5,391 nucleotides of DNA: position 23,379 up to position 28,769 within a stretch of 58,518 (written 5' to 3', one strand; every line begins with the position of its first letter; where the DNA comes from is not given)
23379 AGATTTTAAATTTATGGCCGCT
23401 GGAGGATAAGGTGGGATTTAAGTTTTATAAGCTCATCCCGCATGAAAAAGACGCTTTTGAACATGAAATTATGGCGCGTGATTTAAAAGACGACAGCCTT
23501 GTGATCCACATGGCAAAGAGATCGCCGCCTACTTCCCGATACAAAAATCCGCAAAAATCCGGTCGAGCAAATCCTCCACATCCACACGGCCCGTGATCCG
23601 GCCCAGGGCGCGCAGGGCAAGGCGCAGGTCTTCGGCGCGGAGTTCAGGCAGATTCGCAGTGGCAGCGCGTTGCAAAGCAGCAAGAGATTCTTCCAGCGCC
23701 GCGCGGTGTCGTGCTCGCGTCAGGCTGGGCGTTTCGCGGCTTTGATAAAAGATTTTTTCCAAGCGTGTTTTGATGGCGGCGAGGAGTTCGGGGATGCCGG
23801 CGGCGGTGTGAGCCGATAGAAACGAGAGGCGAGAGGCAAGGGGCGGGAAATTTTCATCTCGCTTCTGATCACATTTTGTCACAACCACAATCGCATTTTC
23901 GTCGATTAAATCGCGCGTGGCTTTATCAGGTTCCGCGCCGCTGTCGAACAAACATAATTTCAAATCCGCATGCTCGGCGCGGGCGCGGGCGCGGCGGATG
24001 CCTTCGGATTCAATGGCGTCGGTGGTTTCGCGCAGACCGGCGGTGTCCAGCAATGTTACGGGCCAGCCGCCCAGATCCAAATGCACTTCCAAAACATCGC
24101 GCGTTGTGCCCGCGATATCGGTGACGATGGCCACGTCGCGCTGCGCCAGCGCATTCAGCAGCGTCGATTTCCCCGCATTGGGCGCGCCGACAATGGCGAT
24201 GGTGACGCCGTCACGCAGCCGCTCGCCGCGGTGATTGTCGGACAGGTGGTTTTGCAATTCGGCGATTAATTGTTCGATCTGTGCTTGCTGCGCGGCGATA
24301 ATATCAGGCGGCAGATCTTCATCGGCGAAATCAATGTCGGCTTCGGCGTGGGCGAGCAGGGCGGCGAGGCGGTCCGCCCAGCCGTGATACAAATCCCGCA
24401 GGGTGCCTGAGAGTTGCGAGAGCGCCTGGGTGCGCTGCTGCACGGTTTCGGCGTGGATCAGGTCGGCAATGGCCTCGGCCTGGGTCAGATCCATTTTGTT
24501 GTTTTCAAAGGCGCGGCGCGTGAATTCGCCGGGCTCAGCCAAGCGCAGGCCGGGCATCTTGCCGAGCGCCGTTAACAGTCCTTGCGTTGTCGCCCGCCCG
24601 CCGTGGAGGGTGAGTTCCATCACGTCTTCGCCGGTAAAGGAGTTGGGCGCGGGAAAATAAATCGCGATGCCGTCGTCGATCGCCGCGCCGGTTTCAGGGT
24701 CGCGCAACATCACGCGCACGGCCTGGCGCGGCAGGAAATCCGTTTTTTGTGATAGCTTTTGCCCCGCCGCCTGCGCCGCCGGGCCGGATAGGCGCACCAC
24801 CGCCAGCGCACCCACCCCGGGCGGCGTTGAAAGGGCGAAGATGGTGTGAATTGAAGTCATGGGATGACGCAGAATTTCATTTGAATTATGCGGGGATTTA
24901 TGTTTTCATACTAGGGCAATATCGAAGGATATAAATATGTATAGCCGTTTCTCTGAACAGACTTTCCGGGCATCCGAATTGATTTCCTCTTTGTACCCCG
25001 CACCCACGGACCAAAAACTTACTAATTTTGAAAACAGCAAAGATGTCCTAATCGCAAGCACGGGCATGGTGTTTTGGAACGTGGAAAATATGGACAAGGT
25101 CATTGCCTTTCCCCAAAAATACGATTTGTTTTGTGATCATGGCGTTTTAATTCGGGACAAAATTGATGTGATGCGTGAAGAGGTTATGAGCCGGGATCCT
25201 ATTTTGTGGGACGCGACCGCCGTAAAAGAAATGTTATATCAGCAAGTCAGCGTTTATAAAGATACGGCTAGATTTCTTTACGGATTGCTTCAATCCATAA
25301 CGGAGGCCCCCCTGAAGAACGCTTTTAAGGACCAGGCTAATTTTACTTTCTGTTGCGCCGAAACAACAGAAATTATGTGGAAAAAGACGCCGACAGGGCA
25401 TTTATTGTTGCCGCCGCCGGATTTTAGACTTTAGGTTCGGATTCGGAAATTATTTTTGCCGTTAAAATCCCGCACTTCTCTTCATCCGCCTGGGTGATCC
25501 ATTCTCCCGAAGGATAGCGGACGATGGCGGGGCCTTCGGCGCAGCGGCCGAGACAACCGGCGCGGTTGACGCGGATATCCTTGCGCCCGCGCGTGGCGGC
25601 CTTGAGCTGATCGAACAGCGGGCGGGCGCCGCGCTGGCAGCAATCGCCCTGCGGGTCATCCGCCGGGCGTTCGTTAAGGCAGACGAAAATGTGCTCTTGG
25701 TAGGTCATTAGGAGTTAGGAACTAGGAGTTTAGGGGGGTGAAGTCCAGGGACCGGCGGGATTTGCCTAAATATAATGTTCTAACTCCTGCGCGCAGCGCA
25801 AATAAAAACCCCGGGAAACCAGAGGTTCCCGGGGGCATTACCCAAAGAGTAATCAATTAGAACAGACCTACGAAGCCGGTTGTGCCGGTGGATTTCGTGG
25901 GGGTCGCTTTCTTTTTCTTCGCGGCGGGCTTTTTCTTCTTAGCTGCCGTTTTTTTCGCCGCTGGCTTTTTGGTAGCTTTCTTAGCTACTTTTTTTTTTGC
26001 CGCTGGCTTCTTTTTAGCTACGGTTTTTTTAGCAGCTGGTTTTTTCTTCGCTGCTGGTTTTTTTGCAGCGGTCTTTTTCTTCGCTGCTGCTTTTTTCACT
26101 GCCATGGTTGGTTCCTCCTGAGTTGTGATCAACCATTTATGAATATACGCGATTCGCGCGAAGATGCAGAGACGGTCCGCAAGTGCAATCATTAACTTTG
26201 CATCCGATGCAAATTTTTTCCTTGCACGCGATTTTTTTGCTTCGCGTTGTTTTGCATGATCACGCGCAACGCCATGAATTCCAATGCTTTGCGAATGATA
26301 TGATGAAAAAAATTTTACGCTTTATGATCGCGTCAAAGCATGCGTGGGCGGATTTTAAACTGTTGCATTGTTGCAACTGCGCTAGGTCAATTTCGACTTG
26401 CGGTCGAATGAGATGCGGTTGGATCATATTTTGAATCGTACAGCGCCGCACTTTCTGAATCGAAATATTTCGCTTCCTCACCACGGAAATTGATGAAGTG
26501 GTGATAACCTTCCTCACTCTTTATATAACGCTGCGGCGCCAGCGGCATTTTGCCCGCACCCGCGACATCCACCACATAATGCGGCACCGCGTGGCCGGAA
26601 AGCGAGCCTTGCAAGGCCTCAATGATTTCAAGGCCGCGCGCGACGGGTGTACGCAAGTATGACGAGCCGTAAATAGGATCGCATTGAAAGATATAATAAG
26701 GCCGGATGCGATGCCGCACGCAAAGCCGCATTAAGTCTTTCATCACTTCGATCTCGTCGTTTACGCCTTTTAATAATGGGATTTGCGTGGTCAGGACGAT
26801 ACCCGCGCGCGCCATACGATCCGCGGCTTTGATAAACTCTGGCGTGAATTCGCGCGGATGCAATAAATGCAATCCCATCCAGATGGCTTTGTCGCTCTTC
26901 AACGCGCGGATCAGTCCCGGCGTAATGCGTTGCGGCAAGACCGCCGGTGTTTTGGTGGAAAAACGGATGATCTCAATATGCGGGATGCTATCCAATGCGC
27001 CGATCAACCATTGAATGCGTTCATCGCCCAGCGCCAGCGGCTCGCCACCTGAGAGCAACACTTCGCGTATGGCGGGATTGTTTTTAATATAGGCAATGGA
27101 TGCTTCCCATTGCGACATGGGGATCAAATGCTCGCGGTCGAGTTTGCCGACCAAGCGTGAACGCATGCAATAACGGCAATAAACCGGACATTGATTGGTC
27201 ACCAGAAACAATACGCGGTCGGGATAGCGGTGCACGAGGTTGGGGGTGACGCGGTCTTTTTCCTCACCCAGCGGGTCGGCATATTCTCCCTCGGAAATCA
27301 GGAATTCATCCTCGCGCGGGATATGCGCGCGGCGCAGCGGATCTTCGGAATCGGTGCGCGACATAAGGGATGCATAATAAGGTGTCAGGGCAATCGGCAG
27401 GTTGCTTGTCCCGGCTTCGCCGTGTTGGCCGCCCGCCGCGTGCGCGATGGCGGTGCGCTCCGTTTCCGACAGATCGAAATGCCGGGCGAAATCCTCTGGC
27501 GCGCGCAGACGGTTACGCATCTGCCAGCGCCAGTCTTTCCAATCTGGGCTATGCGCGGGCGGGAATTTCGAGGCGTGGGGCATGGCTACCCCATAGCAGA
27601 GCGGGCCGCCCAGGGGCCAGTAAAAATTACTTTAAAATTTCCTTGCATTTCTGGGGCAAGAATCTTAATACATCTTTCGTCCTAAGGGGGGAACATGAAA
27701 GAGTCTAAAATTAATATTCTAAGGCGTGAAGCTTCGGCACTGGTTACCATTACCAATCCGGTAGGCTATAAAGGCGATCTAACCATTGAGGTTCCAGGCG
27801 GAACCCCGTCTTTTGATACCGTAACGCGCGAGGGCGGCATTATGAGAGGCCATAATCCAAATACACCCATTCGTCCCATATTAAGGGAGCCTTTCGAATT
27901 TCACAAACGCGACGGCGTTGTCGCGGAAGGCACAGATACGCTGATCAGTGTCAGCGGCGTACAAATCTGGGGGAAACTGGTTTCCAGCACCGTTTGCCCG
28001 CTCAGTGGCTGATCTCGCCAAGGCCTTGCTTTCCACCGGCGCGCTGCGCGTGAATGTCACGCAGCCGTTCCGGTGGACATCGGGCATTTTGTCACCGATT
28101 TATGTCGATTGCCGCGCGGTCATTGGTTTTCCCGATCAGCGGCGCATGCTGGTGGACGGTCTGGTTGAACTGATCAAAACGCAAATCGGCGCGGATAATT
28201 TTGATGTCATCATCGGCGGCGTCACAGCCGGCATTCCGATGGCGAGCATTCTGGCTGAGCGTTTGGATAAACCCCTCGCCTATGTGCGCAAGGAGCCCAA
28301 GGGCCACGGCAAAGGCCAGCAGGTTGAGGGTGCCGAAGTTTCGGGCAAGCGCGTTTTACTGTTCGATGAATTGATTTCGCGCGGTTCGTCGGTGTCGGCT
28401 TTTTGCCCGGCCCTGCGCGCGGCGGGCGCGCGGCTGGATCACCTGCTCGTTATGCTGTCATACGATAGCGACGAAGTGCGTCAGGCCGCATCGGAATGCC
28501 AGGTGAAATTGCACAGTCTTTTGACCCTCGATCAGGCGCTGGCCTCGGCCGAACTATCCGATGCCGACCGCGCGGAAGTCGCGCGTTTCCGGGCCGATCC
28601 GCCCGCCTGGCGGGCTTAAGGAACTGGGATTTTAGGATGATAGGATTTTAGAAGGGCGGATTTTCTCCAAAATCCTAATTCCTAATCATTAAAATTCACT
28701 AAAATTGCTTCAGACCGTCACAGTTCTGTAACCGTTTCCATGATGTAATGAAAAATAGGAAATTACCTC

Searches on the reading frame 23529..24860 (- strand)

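Call 7: search_protein_families(library=ncbifam, proteins=[window:23529-24860:-], max_evalue=0.00001)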
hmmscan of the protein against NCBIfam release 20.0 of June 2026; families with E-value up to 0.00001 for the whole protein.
window:23529-24860:- (443 aa): 13 families
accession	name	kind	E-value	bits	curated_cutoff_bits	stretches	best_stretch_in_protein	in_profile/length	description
NF003661.0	PRK05291.1-3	equivalog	2.9e-172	574.1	380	1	5-443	4-448/448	tRNA uridine-5-carboxymethylaminomethyl(34) synthesis GTPase MnmE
TIGR00450.1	mnmE_trmE_thdF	equivalog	6.4e-95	318.8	252.6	1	12-443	2-446/446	tRNA uridine-5-carboxymethylaminomethyl(34) synthesis GTPase MnmE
TIGR03594.1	GTPase_EngA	equivalog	8.9e-28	97.5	306.7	1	187-387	141-365/432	ribosome biogenesis GTPase Der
TIGR03918.1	GTP_HydF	equivalog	1.7e-21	76.6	325.55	1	219-373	8-173/392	[FeFe] hydrogenase H-cluster maturation GTPase HydF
NF000908.1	PRK00089.1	equivalog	4.1e-20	72.3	237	1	220-368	5-168/291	GTPase Era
TIGR00231.1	small_GTP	domain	1e-19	70.9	42.5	1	219-341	4-135/164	GTP-binding protein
NF007071.0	PRK09518.1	equivalog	2.8e-15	55.9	953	1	195-309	420-538/706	bifunctional cytidylate kinase/GTPase Der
NF002828.0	PRK03003.1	equivalog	3.6e-15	55.5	631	1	198-307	192-305/477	ribosome biogenesis GTPase Der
TIGR00436.1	era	equivalog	6.6e-12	45.4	116.25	1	220-313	2-95/270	GTPase Era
TIGR03596.1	GTPase_YlqF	equivalog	7.3e-12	45.2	208.2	1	192-276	91-173/276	ribosome biogenesis GTPase YlqF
TIGR03156.1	GTP_HflX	equivalog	5.9e-10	38.6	216.75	1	190-366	161-350/351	GTPase HflX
TIGR00437.1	feoB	equivalog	4.1e-08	32.4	315.65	1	225-306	1-81/594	ferrous iron transport protein B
TIGR03597.1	GTPase_YqeH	equivalog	2.6e-06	26.8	297.4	1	192-282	135-221/361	ribosome biogenesis GTPase YqeH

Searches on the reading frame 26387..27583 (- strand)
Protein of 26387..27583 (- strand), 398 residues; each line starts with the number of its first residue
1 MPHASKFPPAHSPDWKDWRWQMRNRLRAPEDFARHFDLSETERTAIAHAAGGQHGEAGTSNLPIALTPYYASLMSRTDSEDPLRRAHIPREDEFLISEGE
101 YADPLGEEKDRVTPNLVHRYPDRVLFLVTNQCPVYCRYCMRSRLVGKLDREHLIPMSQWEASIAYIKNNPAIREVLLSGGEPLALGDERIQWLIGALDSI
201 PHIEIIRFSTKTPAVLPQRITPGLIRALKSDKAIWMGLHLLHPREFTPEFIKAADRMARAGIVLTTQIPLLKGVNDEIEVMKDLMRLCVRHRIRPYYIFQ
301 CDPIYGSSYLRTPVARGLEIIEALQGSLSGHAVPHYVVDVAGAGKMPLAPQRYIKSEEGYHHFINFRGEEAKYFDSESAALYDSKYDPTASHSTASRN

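Call 7: search_protein_families(library=ncbifam, proteins=[window:26387-27583:-], max_evalue=0.00001)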
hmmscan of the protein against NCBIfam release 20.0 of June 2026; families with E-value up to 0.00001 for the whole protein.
window:26387-27583:- (398 aa): 7 families
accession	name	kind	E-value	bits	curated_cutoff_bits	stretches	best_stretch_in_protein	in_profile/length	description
TIGR03820.1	lys_2_3_AblA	equivalog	1.1e-108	363.7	525.4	1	13-378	5-363/417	lysine 2,3-aminomutase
TIGR04368.1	Glu_2_3_NH3_mut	equivalog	7.3e-100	334.4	650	1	10-363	50-392/404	glutamate 2,3-aminomutase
TIGR04468.1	arg_2_3_am_muta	equivalog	1.7e-98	329.9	600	1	14-370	1-348/351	arginine 2,3-aminomutase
TIGR03822.1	AblA_like_2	hypoth_equivalog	9.9e-88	294.3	396.25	1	47-351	13-318/321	lysine-2,3-aminomutase-like protein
TIGR00238.1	TIGR00238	subfamily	3.1e-86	289.4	199.2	1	10-342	9-331/331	KamA family radical SAM protein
TIGR03821.1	EFP_modif_epmB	equivalog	6.5e-65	219.2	369.3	1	18-343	1-315/321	EF-P beta-lysylation protein EpmB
TIGR02666.1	moaA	equivalog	2.4e-07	30.1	284.05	1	128-210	16-98/336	GTP 3',8-cyclase MoaA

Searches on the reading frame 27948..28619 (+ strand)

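Call 7: search_protein_families(library=ncbifam, proteins=[window:27948-28619:+], max_evalue=0.00001)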
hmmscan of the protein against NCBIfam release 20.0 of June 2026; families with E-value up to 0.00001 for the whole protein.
window:27948-28619:+ (223 aa): 13 families
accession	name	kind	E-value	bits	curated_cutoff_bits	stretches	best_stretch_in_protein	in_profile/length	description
NF001729.0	PRK00455.1-3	equivalog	8.4e-55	185.6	245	1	22-222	15-220/231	orotate phosphoribosyltransferase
TIGR00336.1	pyrE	equivalog_domain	1.5e-32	112.8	106.8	1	26-196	2-172/173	orotate phosphoribosyltransferase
NF004034.0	PRK05500.1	equivalog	2.4e-18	66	656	1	41-213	305-470/478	bifunctional orotidine-5'-phosphate decarboxylase/orotate phosphoribosyltransferase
NF010382.0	PRK13809.1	equivalog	1.6e-15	57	208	1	27-205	17-193/210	orotate phosphoribosyltransferase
NF002620.0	PRK02277.1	subfamily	8.7e-10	38.6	115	1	51-171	55-179/201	orotate phosphoribosyltransferase-like protein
NF002635.0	PRK02304.1-4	subfamily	1.1e-09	38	146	1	60-195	30-175/188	adenine phosphoribosyltransferase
NF040646.1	HPT_Archaea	equivalog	3e-08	33.5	200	1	60-195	30-175/184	hypoxanthine/guanine phosphoribosyltransferase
TIGR01367.1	pyrE_Therm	equivalog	6.4e-08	32.4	150.25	1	41-195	17-163/187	orotate phosphoribosyltransferase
NF006328.0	PRK08558.1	equivalog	5.7e-07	29.4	184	0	67-116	94-143/238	adenine phosphoribosyltransferase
NF002636.0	PRK02304.1-5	equivalog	8.9e-07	28.6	125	0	53-118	27-88/176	adenine phosphoribosyltransferase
NF005592.0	PRK07322.1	subfamily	1.4e-06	27.8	143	0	75-119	44-87/180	adenine phosphoribosyltransferase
NF004689.0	PRK06031.1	equivalog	2.3e-06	27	175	0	68-108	68-108/233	phosphoribosyltransferase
TIGR01090.1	apt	equivalog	7.9e-06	26.1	185.85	0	54-191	20-166/169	adenine phosphoribosyltransferase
